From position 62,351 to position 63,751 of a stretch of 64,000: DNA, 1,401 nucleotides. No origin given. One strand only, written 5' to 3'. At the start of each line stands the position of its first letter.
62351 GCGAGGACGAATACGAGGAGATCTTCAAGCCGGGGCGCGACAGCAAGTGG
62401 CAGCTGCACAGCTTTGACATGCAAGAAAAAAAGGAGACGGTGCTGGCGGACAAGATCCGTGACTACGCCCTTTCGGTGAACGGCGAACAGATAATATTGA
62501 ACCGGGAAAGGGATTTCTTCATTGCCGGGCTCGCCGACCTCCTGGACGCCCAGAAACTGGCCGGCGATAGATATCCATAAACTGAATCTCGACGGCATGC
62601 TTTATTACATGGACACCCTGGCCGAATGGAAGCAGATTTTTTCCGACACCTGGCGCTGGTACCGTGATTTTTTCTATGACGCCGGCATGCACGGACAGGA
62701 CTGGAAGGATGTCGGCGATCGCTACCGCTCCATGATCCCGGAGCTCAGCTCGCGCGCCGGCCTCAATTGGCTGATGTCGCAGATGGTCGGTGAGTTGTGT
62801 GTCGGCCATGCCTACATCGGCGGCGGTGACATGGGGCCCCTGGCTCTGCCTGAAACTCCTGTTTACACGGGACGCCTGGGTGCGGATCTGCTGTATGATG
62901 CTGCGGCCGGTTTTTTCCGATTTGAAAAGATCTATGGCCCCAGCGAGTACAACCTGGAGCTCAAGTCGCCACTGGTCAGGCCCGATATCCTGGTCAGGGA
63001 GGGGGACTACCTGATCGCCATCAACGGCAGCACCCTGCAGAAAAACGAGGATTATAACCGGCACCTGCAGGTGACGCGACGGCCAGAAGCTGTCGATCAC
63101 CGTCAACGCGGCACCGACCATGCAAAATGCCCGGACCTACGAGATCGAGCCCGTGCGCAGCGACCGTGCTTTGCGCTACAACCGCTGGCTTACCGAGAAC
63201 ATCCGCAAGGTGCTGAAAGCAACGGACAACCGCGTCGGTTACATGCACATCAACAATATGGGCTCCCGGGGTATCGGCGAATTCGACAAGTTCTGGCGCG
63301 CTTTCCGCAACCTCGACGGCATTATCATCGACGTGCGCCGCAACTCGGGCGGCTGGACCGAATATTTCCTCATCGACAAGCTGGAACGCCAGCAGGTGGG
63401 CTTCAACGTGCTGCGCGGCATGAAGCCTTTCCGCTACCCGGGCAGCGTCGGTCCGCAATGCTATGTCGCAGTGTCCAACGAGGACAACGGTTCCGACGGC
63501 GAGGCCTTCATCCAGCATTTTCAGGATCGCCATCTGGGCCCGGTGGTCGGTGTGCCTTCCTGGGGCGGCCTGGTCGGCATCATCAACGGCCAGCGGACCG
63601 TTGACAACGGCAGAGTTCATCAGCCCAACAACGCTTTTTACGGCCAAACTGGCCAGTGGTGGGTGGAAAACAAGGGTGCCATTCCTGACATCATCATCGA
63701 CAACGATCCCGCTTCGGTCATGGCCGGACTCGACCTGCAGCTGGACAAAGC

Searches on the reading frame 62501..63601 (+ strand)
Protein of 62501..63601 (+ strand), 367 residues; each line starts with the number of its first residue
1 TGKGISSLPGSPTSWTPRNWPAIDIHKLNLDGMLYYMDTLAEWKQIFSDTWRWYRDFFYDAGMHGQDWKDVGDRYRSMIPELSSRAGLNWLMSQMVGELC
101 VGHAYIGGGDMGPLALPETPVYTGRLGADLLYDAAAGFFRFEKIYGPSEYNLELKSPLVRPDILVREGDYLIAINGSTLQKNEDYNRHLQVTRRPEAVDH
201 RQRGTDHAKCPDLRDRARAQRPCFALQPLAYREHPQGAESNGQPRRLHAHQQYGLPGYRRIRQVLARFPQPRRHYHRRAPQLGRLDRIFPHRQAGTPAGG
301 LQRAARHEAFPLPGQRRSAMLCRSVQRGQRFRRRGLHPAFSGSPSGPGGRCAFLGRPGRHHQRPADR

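Call 55: search_protein_families(library=pfam, proteins=[window:62501-63601:+], max_evalue=0.0001)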
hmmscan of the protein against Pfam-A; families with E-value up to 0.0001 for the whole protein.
window:62501-63601:+ (367 aa): 2 families
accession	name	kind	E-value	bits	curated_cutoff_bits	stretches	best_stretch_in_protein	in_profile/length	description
PF14684.11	Tricorn_C1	-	1e-17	64.2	24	1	41-97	3-59/59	Tricorn protease C1 domain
PF14685.13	PDZ_Tricorn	-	1e-12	48.3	25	1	124-190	1-65/88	Tricorn protease PDZ domain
